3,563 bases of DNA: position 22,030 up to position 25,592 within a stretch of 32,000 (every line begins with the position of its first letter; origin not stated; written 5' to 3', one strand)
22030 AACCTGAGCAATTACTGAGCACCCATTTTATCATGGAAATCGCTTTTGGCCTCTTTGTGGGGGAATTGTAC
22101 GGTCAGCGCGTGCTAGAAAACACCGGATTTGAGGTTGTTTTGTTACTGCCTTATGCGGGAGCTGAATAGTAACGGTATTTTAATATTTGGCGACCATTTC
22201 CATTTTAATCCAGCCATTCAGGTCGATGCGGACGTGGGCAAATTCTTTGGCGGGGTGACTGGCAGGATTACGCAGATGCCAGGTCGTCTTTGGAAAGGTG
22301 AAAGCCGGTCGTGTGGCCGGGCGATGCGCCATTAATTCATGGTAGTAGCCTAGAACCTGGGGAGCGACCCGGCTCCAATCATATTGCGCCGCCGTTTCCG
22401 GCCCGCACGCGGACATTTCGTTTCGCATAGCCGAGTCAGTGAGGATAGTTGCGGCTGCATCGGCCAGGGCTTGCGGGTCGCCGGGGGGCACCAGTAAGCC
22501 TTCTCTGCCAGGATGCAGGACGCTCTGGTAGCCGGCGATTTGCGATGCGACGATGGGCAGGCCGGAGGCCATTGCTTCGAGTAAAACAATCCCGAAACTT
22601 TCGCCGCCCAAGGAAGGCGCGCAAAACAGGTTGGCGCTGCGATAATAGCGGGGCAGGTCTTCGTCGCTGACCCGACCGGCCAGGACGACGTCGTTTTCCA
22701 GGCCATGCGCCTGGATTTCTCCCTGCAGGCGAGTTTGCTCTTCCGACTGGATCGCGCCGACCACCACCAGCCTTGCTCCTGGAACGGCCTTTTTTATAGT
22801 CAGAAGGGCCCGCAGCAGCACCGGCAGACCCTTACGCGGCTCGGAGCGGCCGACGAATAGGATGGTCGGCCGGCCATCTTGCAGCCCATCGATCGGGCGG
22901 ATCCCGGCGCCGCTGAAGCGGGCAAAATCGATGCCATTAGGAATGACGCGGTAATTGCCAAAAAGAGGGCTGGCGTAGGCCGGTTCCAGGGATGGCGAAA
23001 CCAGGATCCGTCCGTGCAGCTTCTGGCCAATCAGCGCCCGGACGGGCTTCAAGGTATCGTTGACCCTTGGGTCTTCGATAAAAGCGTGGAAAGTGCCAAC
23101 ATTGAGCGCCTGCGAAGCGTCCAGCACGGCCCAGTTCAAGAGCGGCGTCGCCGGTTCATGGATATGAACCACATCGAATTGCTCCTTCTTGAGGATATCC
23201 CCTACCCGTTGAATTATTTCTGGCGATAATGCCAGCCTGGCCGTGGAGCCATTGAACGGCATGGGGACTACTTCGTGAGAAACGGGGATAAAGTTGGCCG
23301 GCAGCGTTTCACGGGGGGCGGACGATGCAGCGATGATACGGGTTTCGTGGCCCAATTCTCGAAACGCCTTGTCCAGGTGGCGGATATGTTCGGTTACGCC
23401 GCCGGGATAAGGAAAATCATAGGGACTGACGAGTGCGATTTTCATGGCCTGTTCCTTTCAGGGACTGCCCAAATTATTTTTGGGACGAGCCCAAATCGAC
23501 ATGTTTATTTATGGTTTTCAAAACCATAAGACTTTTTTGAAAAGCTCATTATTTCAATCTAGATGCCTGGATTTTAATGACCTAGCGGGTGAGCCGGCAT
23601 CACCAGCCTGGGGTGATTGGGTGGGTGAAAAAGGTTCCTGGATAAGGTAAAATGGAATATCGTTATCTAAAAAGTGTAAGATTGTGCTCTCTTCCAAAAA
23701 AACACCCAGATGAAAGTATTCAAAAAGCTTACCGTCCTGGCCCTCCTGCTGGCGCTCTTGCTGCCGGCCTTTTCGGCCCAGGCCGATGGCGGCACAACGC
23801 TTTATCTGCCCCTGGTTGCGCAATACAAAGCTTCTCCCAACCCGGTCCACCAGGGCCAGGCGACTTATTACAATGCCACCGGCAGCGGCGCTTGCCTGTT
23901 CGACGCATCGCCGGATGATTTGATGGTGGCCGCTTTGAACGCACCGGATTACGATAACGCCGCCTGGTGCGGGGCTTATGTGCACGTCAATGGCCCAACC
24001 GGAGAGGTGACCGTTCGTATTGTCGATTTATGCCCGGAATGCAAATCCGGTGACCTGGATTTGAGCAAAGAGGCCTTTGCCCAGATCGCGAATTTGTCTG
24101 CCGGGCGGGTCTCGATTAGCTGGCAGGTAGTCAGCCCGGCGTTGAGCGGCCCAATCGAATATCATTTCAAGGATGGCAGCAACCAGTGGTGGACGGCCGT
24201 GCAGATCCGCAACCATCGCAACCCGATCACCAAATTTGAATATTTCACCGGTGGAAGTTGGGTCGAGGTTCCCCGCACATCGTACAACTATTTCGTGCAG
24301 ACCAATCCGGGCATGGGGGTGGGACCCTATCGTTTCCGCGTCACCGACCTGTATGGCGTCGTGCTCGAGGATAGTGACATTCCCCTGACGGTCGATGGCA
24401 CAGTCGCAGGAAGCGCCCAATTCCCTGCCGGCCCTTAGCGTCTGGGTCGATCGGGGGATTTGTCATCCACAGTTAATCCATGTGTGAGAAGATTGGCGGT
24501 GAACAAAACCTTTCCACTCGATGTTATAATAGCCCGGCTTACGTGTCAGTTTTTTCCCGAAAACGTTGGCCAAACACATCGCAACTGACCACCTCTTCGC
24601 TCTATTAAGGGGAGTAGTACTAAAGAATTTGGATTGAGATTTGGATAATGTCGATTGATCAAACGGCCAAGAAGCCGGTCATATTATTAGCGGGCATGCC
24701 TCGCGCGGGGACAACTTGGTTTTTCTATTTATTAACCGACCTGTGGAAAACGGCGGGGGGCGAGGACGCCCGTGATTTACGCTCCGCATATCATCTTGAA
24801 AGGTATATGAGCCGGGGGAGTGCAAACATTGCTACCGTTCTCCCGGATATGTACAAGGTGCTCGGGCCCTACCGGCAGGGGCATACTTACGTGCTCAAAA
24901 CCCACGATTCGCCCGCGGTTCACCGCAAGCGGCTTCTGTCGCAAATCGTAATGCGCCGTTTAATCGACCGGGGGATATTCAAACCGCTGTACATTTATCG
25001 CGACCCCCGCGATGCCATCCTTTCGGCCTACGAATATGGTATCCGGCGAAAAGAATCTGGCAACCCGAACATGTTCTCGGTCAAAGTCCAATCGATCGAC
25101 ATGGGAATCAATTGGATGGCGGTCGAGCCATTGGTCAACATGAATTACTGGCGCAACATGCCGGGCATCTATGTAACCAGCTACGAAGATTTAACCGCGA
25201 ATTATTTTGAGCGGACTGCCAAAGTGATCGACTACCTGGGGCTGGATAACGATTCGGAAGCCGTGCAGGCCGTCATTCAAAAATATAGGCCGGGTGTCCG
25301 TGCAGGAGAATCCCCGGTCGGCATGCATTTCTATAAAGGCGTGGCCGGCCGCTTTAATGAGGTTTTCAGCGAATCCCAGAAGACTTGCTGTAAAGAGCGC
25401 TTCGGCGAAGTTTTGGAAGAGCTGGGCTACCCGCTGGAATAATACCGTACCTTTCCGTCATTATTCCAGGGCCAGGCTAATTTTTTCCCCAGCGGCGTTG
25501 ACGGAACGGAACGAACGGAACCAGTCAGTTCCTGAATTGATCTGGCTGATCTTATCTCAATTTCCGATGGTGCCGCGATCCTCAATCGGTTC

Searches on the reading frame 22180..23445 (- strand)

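Call 7: search_protein_families(library=pfam, proteins=[window:22180-23445:-], max_evalue=0.01)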
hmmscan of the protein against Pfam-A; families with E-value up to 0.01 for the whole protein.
window:22180-23445:- (421 aa): 6 families
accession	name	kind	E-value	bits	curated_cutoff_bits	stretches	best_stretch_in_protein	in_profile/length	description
PF00534.26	Glycos_transf_1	-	7.1e-43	146.5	26.4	1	184-346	7-167/172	Glycosyl transferases group 1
PF13692.12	Glyco_trans_1_4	-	1.5e-38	132.7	27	1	192-337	1-142/142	Glycosyl transferases group 1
PF13439.12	Glyco_transf_4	-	1.7e-16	61.2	28.5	1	14-176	1-170/170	Glycosyltransferase Family 4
PF20706.3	GT4-conflict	-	2.6e-11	43.6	26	1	189-361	194-382/385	Family 4 Glycosyltransferase in conflict systems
PF13579.12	Glyco_trans_4_4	-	3.3e-11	44.2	29.7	1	15-138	1-119/158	Glycosyl transferase 4-like domain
PF13524.12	Glyco_trans_1_2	-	4.7e-09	36.8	25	1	216-365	8-143/144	Glycosyl transferase-like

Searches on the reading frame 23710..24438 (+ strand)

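Call 7: search_protein_families(library=pfam, proteins=[window:23710-24438:+], max_evalue=0.01)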
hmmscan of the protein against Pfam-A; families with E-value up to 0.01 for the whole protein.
window:23710-24438:+ (242 aa): 1 family
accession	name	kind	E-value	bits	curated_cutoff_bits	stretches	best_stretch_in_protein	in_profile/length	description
PF03330.24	DPBB_1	-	2.3e-11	44.2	28.8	1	48-137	3-82/83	Lytic transglycolase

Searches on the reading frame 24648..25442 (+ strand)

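Call 7: search_protein_families(library=pfam, proteins=[window:24648-25442:+], max_evalue=0.01)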
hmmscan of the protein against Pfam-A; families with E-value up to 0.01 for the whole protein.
window:24648-25442:+ (264 aa): 2 families
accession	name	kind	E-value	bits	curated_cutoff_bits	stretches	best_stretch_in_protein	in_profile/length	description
PF00685.33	Sulfotransfer_1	-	1.8e-12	47.6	22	1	11-212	3-194/255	Sulfotransferase domain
PF13469.12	Sulfotransfer_3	-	1.5e-05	25.8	27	0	115-201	129-214/216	Sulfotransferase family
